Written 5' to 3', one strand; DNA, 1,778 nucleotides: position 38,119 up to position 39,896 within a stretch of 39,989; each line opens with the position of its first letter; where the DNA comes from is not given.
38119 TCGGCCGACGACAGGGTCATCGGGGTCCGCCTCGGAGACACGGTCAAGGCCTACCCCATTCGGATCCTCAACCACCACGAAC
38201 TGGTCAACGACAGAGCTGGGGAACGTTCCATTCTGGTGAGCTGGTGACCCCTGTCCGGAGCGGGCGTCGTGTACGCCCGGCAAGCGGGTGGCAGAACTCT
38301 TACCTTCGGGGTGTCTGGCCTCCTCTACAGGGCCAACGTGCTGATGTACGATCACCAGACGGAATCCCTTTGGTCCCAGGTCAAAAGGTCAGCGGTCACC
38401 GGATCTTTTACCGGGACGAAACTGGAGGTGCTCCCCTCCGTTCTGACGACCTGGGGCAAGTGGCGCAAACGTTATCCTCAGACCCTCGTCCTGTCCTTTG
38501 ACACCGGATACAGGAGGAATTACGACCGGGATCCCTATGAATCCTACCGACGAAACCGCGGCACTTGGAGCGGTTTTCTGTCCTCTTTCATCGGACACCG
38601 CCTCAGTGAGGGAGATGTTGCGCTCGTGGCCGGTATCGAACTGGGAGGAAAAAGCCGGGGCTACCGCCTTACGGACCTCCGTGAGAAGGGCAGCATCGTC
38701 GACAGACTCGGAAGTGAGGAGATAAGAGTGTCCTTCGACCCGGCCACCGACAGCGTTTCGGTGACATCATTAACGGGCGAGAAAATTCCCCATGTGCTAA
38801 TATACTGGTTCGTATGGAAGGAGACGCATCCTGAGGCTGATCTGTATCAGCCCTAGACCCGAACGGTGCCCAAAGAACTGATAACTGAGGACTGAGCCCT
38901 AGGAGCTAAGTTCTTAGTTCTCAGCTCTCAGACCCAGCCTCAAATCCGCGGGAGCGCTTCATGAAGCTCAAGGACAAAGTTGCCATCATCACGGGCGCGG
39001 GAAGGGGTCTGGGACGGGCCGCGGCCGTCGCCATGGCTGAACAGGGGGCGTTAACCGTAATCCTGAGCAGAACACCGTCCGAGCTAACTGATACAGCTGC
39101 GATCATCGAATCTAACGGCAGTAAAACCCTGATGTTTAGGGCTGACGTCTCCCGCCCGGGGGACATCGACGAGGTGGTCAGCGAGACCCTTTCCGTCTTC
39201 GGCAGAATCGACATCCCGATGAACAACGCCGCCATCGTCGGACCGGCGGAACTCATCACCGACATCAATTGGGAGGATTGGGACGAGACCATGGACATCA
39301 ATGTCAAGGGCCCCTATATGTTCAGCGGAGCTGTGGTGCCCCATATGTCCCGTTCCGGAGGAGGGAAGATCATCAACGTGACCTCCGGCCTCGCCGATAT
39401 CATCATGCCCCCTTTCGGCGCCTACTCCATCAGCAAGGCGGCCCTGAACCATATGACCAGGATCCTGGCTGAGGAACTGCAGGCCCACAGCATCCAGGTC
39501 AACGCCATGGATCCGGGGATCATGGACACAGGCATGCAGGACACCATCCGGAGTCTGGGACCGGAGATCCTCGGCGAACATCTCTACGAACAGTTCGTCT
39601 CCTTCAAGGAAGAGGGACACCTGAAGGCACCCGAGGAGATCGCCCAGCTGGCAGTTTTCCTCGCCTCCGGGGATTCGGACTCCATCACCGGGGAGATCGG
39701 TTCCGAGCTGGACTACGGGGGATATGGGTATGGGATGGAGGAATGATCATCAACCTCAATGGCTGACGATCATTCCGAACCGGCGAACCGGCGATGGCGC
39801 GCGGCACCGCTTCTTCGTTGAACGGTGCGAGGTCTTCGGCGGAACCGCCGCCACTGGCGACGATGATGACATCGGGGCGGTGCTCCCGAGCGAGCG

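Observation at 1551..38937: Nearly every intergenic spacer is filled with 7-nt periodic imperfect tandem arrays from a small set of motif families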

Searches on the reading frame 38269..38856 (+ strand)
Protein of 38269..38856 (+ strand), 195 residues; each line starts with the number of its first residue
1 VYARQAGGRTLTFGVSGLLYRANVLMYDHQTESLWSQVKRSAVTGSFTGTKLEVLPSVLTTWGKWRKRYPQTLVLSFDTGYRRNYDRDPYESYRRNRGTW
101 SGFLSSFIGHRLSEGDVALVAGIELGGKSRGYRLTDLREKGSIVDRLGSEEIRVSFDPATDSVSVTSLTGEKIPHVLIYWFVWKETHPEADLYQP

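Call 9: search_protein_families(library=pfam, proteins=[window:38269-38856:+])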
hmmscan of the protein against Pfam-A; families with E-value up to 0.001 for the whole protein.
window:38269-38856:+ (195 aa): 1 family
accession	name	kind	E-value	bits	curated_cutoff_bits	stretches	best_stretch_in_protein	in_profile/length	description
PF11376.13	DUF3179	-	4.5e-46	158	27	1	2-166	74-234/292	Protein of unknown function (DUF3179)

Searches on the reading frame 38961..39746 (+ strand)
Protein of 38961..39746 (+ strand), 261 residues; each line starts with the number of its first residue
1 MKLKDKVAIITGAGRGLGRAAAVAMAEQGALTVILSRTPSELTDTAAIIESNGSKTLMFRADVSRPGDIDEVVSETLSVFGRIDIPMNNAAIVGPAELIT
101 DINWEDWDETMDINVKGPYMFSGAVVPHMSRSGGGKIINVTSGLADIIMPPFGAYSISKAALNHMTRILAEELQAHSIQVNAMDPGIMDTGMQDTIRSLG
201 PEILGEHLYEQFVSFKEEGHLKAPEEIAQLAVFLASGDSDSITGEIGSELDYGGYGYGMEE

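Call 71: find_encoding_contigs(protein=window:38961-39746:+, flank=10000, max_places=4)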
Protein window:38961-39746:+ (261 aa): no gene with exactly this product is on record in the collection.
